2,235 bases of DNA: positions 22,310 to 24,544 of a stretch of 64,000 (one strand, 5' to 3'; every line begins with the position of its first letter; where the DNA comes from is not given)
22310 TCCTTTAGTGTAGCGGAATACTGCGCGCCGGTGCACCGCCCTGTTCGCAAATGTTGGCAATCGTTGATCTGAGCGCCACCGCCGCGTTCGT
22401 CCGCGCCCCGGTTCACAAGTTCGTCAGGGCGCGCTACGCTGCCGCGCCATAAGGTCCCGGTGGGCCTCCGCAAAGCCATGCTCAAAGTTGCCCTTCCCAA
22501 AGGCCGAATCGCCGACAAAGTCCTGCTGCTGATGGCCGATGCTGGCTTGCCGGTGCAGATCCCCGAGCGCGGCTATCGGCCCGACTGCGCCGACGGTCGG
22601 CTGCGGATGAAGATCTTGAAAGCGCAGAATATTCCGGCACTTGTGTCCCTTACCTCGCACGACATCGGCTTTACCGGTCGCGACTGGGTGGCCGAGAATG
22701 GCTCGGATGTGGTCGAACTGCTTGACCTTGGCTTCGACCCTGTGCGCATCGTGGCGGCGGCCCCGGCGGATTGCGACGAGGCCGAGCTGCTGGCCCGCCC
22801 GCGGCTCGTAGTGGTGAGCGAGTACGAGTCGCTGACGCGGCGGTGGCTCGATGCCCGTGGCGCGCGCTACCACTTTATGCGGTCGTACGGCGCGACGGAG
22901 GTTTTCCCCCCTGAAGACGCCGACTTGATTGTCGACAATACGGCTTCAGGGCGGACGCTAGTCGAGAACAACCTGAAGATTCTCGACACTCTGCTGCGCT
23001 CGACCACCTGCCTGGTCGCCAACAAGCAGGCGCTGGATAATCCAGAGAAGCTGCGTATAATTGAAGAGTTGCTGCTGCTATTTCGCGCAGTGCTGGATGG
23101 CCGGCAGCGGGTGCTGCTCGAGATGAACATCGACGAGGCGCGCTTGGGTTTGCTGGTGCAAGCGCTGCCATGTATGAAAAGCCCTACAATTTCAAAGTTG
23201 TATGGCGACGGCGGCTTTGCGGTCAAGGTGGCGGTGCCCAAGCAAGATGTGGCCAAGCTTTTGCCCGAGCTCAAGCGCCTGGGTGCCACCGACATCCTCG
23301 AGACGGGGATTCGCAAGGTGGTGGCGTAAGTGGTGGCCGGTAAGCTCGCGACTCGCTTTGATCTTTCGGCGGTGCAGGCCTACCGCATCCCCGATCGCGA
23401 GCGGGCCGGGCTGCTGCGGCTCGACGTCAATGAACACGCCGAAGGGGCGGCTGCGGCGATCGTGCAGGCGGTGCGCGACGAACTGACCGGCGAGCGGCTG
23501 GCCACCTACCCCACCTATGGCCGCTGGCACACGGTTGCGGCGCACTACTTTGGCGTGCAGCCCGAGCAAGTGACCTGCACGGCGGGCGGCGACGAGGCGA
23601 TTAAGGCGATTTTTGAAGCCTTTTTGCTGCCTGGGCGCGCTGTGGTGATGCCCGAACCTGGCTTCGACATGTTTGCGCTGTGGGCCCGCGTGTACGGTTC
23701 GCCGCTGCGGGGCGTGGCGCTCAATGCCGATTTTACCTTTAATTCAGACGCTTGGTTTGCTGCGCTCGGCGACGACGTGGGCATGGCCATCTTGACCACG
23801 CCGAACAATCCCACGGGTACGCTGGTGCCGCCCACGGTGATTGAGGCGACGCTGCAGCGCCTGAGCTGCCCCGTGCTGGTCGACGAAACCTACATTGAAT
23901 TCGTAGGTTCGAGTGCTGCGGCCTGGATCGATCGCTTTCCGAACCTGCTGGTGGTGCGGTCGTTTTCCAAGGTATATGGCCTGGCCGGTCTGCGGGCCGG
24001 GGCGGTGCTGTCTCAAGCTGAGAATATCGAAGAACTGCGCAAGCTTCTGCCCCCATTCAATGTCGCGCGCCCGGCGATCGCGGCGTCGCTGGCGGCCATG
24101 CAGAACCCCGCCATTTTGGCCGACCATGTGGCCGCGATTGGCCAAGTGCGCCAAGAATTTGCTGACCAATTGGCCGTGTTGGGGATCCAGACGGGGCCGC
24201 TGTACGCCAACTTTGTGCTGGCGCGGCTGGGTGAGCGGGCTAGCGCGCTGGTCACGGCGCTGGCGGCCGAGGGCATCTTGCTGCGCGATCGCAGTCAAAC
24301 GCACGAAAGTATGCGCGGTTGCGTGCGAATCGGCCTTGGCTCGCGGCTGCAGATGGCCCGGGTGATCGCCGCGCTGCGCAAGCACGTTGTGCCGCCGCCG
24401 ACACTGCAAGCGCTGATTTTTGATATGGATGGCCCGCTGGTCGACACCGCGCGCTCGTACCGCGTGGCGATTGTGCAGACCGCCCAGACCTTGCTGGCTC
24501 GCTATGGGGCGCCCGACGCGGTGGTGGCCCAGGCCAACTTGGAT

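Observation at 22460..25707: hisG - hisC::HAD - hisB cluster: histidinol-phosphatase domain apparently fused to the aminotransferase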

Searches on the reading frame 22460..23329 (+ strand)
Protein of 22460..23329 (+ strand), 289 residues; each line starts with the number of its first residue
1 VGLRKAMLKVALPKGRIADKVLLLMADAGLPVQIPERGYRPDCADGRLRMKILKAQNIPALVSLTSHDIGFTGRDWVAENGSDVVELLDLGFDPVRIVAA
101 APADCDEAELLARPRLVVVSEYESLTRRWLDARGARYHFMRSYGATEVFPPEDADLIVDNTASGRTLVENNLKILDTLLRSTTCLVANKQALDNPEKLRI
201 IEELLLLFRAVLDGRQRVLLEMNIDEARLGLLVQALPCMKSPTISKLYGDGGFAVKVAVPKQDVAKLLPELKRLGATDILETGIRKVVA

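Call 3: search_protein_families(library=pfam, proteins=[window:22460-23329:+], max_evalue=0.01)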
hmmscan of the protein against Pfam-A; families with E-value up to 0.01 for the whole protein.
window:22460-23329:+ (289 aa): 2 families
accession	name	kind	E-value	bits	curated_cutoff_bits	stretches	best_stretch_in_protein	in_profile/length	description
PF01634.23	HisG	-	3.8e-36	124.8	25.5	1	54-203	1-151/158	ATP phosphoribosyltransferase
PF08029.16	HisG_C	-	3.2e-20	72.4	23.5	1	215-286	2-73/73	HisG, C-terminal domain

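Call 4: search_protein_families(library=ncbifam, proteins=[window:22460-23329:+], max_evalue=0.01)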
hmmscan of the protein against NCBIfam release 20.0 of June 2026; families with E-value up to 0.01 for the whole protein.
window:22460-23329:+ (289 aa): 2 families
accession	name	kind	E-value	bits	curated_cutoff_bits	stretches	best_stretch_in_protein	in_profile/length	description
TIGR00070.1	hisG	equivalog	1.1e-41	142.8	75.75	1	8-187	1-183/183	ATP phosphoribosyltransferase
TIGR03455.1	HisG_C-term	equivalog_domain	1.1e-24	86.5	40.05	1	188-288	1-100/100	ATP phosphoribosyltransferase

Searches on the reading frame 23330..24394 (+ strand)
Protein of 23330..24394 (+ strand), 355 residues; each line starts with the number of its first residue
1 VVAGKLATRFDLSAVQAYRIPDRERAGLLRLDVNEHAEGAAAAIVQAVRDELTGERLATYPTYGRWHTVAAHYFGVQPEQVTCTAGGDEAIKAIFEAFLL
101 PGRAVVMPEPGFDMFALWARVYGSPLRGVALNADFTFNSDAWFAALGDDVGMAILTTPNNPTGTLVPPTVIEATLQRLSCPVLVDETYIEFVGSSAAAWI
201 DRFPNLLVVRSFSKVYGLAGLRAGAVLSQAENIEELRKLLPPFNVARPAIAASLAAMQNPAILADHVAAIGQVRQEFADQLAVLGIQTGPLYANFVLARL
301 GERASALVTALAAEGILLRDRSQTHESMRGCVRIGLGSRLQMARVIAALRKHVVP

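Call 84: search_solved_structures(query=window:23330-24394:+, max_evalue=1e-10, show_alignments=1)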
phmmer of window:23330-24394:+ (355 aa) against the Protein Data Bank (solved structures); distinct sequences matched with E-value up to 1e-10: 22.
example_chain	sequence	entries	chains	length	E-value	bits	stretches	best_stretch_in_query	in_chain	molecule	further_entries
7szp_A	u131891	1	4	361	5e-42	147.4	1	47-350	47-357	Histidinol-phosphate aminotransferase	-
1fg3_A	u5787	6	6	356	2e-39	138.9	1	46-352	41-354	HISTIDINOL PHOSPHATE AMINOTRANSFERASE | HISTIDINOL-PHOSPHATE AMINOTRANSFERASE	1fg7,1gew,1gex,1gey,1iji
3euc_A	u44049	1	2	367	2.9e-38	135.1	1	9-348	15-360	Histidinol-phosphate aminotransferase 2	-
3hdo_A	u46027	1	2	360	1.2e-36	129.7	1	16-351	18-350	Histidinol-phosphate aminotransferase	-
8bj1_A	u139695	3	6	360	3.6e-32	115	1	23-338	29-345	histidinol-phosphate aminotransferase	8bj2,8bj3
8bj4_A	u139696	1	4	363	3.7e-32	115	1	23-338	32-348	histidinol-phosphate aminotransferase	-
3ffh_A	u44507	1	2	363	6.5e-27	97.8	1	66-351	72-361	Histidinol-phosphate aminotransferase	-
4r2n_A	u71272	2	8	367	9.6e-24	87.3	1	10-319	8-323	Putative phenylalanine aminotransferase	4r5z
3p1t_A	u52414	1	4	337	4e-23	85.3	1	26-351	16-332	Putative histidinol-phosphate aminotransferase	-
3ly1_A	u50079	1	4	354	2.6e-21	79.3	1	28-349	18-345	Putative histidinol-phosphate aminotransferase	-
3cq5_A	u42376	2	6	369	1.2e-20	77.1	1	76-321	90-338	Histidinol-phosphate aminotransferase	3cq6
3cq4_A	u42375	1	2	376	1.3e-20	77.1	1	76-321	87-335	Histidinol-phosphate aminotransferase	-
4wbt_A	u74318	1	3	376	1.6e-19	73.4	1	28-350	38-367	Probable histidinol-phosphate aminotransferase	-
3get_A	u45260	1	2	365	2.9e-18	69.3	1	29-338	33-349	Histidinol-phosphate aminotransferase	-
1h1c_A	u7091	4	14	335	3.8e-18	69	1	87-340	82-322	HISTIDINOL-PHOSPHATE AMINOTRANSFERASE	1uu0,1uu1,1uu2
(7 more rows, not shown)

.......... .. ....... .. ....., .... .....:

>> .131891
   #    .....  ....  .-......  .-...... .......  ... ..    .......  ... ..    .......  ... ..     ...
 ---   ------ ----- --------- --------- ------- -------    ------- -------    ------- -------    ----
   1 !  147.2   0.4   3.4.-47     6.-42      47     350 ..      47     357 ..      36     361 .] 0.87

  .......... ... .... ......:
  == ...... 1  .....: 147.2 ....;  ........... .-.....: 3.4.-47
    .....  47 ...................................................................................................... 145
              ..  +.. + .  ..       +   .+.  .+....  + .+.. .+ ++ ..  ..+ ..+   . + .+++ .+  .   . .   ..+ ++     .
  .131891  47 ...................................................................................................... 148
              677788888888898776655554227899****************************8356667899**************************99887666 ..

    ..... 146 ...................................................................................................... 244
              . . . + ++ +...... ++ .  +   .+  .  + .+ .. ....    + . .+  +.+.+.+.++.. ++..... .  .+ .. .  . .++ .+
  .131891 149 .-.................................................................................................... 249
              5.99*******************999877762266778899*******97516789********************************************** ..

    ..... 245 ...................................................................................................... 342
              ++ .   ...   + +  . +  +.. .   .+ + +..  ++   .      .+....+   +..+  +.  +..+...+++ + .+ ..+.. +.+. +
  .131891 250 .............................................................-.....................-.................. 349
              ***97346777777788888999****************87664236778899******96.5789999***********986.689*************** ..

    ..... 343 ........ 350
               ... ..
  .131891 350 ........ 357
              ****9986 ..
